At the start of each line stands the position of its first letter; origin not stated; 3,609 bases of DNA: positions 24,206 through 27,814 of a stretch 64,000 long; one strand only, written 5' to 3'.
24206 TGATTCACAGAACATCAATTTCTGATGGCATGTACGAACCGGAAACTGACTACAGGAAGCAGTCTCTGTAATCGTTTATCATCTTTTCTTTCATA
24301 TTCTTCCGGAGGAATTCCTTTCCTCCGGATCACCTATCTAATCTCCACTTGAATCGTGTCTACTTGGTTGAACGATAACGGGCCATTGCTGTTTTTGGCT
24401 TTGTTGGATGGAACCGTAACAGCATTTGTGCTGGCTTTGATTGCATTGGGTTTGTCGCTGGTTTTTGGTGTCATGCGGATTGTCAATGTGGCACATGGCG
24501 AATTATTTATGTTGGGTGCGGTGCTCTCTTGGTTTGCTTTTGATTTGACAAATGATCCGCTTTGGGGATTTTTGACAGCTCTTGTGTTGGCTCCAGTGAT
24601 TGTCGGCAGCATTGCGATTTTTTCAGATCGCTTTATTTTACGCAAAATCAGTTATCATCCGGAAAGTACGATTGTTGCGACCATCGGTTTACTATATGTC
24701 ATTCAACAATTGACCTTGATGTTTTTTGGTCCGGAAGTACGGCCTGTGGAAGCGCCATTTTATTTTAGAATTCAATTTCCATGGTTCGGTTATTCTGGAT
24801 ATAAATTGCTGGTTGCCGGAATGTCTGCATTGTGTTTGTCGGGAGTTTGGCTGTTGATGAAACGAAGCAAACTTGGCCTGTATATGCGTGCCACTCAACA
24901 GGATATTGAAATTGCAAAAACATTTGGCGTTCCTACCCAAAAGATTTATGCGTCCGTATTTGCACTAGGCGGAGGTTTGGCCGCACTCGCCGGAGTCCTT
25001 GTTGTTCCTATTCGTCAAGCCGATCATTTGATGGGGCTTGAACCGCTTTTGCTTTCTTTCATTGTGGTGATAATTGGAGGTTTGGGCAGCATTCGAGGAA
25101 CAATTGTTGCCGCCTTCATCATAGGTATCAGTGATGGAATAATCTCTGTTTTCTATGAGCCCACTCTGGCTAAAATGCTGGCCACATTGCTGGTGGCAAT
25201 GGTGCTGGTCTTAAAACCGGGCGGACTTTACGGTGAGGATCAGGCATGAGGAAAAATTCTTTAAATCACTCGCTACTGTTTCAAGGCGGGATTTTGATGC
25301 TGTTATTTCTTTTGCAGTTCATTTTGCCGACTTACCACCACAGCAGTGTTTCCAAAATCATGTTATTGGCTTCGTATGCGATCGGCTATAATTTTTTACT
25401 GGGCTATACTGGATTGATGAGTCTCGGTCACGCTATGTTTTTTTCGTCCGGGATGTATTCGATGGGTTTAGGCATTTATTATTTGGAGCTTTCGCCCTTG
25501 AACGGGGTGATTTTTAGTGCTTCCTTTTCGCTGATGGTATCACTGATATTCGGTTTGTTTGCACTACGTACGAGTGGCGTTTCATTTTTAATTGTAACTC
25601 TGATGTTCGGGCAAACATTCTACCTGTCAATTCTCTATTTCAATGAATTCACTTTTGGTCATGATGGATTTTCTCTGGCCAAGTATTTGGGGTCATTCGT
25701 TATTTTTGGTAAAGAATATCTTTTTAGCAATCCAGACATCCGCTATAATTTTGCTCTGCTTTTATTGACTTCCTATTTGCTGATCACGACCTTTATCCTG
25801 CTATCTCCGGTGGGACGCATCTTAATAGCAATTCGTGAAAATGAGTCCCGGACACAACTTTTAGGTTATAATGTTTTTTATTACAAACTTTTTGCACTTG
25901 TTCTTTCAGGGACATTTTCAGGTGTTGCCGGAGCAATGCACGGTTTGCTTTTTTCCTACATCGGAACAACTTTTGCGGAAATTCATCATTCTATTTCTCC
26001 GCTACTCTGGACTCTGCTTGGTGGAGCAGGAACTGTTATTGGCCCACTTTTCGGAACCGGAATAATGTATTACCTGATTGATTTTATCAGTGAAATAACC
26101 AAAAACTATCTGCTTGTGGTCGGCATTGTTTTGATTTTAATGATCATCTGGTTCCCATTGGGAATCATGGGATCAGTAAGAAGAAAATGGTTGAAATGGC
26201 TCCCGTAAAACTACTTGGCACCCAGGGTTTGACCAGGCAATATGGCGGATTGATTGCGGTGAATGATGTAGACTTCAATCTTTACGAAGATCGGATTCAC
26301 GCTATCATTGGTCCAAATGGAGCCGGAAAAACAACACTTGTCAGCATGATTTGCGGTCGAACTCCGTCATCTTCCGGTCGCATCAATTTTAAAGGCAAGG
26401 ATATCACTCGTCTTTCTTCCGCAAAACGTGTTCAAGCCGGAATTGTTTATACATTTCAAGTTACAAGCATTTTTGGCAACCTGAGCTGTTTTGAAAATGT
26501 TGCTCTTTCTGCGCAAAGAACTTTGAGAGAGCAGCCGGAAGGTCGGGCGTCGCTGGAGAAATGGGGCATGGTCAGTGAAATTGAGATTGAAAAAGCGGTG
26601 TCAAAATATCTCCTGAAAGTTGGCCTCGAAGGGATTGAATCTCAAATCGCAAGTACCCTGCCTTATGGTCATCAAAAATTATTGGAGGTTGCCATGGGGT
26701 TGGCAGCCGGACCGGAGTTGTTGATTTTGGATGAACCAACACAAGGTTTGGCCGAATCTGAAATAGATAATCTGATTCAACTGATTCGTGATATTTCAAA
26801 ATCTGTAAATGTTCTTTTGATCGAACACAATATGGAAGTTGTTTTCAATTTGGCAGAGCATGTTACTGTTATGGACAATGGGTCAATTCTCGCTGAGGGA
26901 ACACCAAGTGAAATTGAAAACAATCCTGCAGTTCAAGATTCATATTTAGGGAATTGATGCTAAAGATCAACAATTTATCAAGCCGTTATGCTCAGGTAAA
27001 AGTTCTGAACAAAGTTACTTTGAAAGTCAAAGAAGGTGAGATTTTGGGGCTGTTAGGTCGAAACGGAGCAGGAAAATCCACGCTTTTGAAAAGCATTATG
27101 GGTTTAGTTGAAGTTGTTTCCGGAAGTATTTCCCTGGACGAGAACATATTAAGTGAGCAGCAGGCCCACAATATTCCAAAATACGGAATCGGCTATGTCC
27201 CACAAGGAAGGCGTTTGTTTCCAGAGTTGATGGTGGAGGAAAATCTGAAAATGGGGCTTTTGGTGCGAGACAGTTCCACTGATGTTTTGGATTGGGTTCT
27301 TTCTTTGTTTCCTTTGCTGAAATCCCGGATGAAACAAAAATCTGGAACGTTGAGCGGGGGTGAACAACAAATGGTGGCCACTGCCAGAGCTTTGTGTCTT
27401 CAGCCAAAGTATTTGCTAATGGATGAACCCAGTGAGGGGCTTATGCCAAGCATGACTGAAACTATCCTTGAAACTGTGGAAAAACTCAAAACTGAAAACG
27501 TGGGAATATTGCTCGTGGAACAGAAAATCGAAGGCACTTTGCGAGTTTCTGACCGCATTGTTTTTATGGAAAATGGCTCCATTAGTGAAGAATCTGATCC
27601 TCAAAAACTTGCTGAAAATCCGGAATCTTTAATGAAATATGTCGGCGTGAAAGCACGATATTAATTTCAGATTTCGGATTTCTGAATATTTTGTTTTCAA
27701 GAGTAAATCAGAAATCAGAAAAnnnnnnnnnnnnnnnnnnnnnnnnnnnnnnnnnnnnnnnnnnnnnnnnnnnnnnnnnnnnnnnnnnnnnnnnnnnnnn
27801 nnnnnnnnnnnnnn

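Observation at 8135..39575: Self-contained coenzyme F420 module joined to a roughly 25-kb amide/N-heterocycle catabolic island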

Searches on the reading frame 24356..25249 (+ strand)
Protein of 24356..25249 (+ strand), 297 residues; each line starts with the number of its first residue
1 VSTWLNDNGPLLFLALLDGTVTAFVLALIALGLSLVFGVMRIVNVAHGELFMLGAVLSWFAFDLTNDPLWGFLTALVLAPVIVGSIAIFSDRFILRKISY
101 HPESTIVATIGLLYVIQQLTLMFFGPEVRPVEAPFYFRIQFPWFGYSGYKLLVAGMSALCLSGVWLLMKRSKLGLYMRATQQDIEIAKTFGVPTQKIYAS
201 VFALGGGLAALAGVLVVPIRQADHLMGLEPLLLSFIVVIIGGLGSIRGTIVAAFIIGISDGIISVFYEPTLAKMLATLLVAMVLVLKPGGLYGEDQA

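Call 4: search_protein_families(library=pfam, proteins=[window:24356-25249:+])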
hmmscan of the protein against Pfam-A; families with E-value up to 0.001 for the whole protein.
window:24356-25249:+ (297 aa): 1 family
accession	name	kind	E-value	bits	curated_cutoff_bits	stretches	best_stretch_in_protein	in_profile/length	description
PF02653.21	BPD_transp_2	-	2e-38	132.6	26.8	1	16-282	2-267/269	Branched-chain amino acid transport system / permease component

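Call 10: search_protein_families(library=ncbifam, proteins=[window:24356-25249:+], max_evalue=0.00001)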
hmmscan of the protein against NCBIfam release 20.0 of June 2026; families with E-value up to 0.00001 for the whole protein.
window:24356-25249:+ (297 aa): 7 families
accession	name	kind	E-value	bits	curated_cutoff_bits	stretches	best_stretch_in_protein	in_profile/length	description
TIGR03409.1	urea_trans_UrtB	equivalog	3e-53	181.4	250.3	1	17-293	5-287/291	urea ABC transporter permease subunit UrtB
TIGR03622.1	urea_t_UrtB_arc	equivalog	5.3e-41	140.8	374.25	1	22-293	11-278/284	urea ABC transporter, permease protein UrtB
NF008011.0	PRK10740.1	equivalog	3.8e-19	69.5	379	1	16-294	12-302/308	high-affinity branched-chain amino acid ABC transporter permease LivH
TIGR03408.1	urea_trans_UrtC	equivalog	7.5e-09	35.7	296.2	1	149-293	169-312/313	urea ABC transporter permease subunit UrtC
TIGR03727.1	urea_t_UrtC_arc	equivalog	1.5e-07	30.6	575.55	1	163-289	209-336/369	urea ABC transporter, permease protein UrtC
NF007067.0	PRK09512.1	equivalog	3.1e-07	29.9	398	1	25-285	55-314/321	ribose ABC transporter permease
NF041862.1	YtfT_transport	equivalog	8e-07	28.5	535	1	16-287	56-324/339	galactofuranose ABC transporter, ATP-binding protein YtfT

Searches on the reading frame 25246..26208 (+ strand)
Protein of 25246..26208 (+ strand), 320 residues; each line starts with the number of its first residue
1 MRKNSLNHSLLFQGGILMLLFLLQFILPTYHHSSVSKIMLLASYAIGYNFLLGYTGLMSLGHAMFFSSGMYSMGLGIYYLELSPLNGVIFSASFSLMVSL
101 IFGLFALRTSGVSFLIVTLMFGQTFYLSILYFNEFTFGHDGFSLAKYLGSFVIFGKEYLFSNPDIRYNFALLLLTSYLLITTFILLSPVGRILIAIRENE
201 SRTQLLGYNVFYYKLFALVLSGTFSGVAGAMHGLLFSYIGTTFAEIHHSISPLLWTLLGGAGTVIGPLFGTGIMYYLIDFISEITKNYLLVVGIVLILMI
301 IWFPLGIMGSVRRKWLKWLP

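Call 4: search_protein_families(library=pfam, proteins=[window:25246-26208:+])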
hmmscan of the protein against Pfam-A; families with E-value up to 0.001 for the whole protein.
window:25246-26208:+ (320 aa): 1 family
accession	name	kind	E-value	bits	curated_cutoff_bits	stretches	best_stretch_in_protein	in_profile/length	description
PF02653.21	BPD_transp_2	-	3.7e-32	112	26.8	1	36-299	7-268/269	Branched-chain amino acid transport system / permease component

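Call 10: search_protein_families(library=ncbifam, proteins=[window:25246-26208:+], max_evalue=0.00001)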
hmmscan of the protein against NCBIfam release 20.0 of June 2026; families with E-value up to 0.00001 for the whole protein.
window:25246-26208:+ (320 aa): 3 families
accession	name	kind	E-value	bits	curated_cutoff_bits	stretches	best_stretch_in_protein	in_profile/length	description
TIGR03408.1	urea_trans_UrtC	equivalog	2.5e-33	116.1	296.2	2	96-309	100-312/313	urea ABC transporter permease subunit UrtC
NF008450.0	PRK11301.1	subfamily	2e-21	76.9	366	2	167-313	265-411/418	high-affinity branched-chain amino acid ABC transporter permease LivM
TIGR03727.1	urea_t_UrtC_arc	equivalog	7.4e-20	71.1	575.55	1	17-314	36-344/369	urea ABC transporter, permease protein UrtC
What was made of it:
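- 22963..27664 (+): ABC importer: Tat-signal solute-binding protein, two permeases and two ATPases (Urt/Liv type). Family hits in calls 4 and 10.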

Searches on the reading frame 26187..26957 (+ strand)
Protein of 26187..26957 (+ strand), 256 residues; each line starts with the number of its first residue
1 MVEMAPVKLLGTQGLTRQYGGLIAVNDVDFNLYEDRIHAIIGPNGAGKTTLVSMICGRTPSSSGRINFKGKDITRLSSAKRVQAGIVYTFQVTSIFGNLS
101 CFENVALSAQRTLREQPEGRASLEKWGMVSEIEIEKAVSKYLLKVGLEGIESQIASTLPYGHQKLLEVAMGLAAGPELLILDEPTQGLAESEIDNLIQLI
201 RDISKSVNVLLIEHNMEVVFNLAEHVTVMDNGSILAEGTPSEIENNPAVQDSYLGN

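Call 4: search_protein_families(library=pfam, proteins=[window:26187-26957:+])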
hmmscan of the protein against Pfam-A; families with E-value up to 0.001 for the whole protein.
window:26187-26957:+ (256 aa): 5 families
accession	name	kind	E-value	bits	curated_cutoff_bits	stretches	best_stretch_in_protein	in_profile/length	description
PF00005.33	ABC_tran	-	3.3e-30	105.9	25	1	25-186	1-137/137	ABC transporter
PF12399.14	BCA_ABC_TP_C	-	4.9e-08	32.9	25.5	1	234-255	2-23/27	Branched-chain amino acid ATP-binding cassette transporter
PF13304.12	AAA_21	-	6.5e-07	30.1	27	0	37-55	1-19/304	AAA domain, putative AbiEii toxin, Type IV TA system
PF02463.25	SMC_N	-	5.5e-06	26.4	40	1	34-229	23-212/220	RecF/RecN/SMC N terminal domain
PF13476.12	AAA_23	-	4.9e-05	24.5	27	1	26-57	11-41/201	AAA domain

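Call 10: search_protein_families(library=ncbifam, proteins=[window:26187-26957:+], max_evalue=0.00001)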
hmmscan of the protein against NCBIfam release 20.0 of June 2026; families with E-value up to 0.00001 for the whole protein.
window:26187-26957:+ (256 aa): 183 families (the best 25 are shown)
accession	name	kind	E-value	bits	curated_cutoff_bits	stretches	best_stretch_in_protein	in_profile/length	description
TIGR03411.1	urea_trans_UrtD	equivalog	4e-63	213.3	304.1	1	9-256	2-242/242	urea ABC transporter ATP-binding protein UrtD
NF008449.1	PRK11300.1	equivalog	7.4e-57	192.5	362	1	8-256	4-254/255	high-affinity branched-chain amino acid ABC transporter ATP-binding protein LivG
TIGR04406.1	LPS_export_lptB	equivalog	1.9e-40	138.7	240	1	11-256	3-235/239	LPS export ABC transporter ATP-binding protein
TIGR03410.1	urea_trans_UrtE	equivalog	1.1e-39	136.3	285.8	1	12-246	3-222/230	urea ABC transporter ATP-binding subunit UrtE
TIGR01188.1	drrA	subfamily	3.7e-39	134.8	312.45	1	18-244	2-212/302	daunorubicin resistance ABC transporter, ATP-binding protein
NF011967.0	PRK15439.1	equivalog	1.7e-36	125.7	586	2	4-120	6-122/510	autoinducer 2 ABC transporter ATP-binding protein LsrA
TIGR03265.1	PhnT2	equivalog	5.8e-35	121.2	457.7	1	10-248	5-227/353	putative 2-aminoethylphosphonate ABC transporter ATP-binding protein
NF040905.2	GguA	equivalog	6.8e-34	117.1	810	1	10-236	2-219/500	multiple monosaccharide ABC transporter ATP-binding protein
NF041861.1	YtfR_transport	equivalog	6.8e-34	117.1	850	1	9-245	1-226/492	galactofuranose ABC transporter, ATP-binding protein YtfR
NF008442.0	PRK11288.1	equivalog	1.4e-33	115.9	689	1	9-236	7-223/504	L-arabinose ABC transporter ATP-binding protein AraG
NF010069.0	PRK13549.1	equivalog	6.8e-33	113.9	699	1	8-246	4-233/513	xylose ABC transporter ATP-binding protein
TIGR00968.1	3a0106s01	subfamily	8.7e-33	113.8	342.75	1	15-249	6-224/237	sulfate ABC transporter ATP-binding protein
NF007253.0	PRK09700.1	equivalog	1.5e-32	112.9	772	1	9-249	5-238/510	D-allose ABC transporter ATP-binding protein AlsA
NF043075.1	MMSYN1_0197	equivalog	2.5e-32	112.2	550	1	10-248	3-225/341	spermidine/putrescine ABC transporter ATP-binding protein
NF047930.1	ABC_ATP_B6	equivalog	3.7e-32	111.6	670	1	12-245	5-225/510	putative B6 ABC transporter ATP-binding protein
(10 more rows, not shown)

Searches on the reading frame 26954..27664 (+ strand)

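Call 4: search_protein_families(library=pfam, proteins=[window:26954-27664:+])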
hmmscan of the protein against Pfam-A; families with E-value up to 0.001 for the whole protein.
window:26954-27664:+ (236 aa): 2 families
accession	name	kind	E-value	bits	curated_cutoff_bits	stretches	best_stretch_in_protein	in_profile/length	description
PF00005.33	ABC_tran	-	5.9e-34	118.1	25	1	18-160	1-136/137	ABC transporter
PF13304.12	AAA_21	-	3.1e-08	34.5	27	1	31-99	2-83/304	AAA domain, putative AbiEii toxin, Type IV TA system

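Call 10: search_protein_families(library=ncbifam, proteins=[window:26954-27664:+], max_evalue=0.00001)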
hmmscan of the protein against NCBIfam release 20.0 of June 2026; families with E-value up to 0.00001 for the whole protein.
window:26954-27664:+ (236 aa): 185 families (the best 25 are shown)
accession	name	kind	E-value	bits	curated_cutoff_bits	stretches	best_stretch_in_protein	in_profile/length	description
TIGR03410.1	urea_trans_UrtE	equivalog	2.6e-68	229.9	285.8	1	3-221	1-221/230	urea ABC transporter ATP-binding subunit UrtE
NF008626.0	PRK11614.1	equivalog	2e-56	191.1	441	1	2-223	5-228/237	high-affinity branched-chain amino acid ABC transporter ATP-binding protein LivF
TIGR04406.1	LPS_export_lptB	equivalog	1.4e-48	165.3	240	1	3-233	2-236/239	LPS export ABC transporter ATP-binding protein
TIGR03265.1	PhnT2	equivalog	3e-41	141.8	457.7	1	2-226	4-229/353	putative 2-aminoethylphosphonate ABC transporter ATP-binding protein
TIGR00972.1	3a0107s01c2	equivalog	9.9e-40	136.4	343.2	1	3-225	2-236/248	phosphate ABC transporter ATP-binding protein PstB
NF007027.0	PRK09493.1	equivalog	7.4e-39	133.5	379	1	2-225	1-229/240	glutamine ABC transporter ATP-binding protein GlnQ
NF040840.2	tungstate_WtpC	equivalog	1.7e-38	132.8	440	1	2-232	1-233/347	tungstate ABC transporter ATP-binding protein WtpC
NF011967.0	PRK15439.1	equivalog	2.6e-38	131.7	586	1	2-213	11-221/510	autoinducer 2 ABC transporter ATP-binding protein LsrA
TIGR02142.1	modC_ABC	equivalog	4.1e-37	128.2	285.05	1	10-223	7-223/353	molybdenum ABC transporter ATP-binding protein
NF006987.0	PRK09452.1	equivalog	1.4e-36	126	482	1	2-227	17-243/378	spermidine/putrescine ABC transporter ATP-binding protein PotA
TIGR00968.1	3a0106s01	subfamily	1.8e-36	125.8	342.75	1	4-232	2-233/237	sulfate ABC transporter ATP-binding protein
TIGR02315.1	ABC_phnC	equivalog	8.9e-36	123.5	266.1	1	2-221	1-235/243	phosphonate ABC transporter ATP-binding protein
NF008449.1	PRK11300.1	equivalog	1.4e-35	122.8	362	2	122-231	143-253/255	high-affinity branched-chain amino acid ABC transporter ATP-binding protein LivG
NF008144.0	PRK10895.1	equivalog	1.8e-35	122.5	381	1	3-233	4-238/241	LPS export ABC transporter ATP-binding protein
NF043075.1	MMSYN1_0197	equivalog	1.9e-35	122.4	550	1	2-226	2-227/341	spermidine/putrescine ABC transporter ATP-binding protein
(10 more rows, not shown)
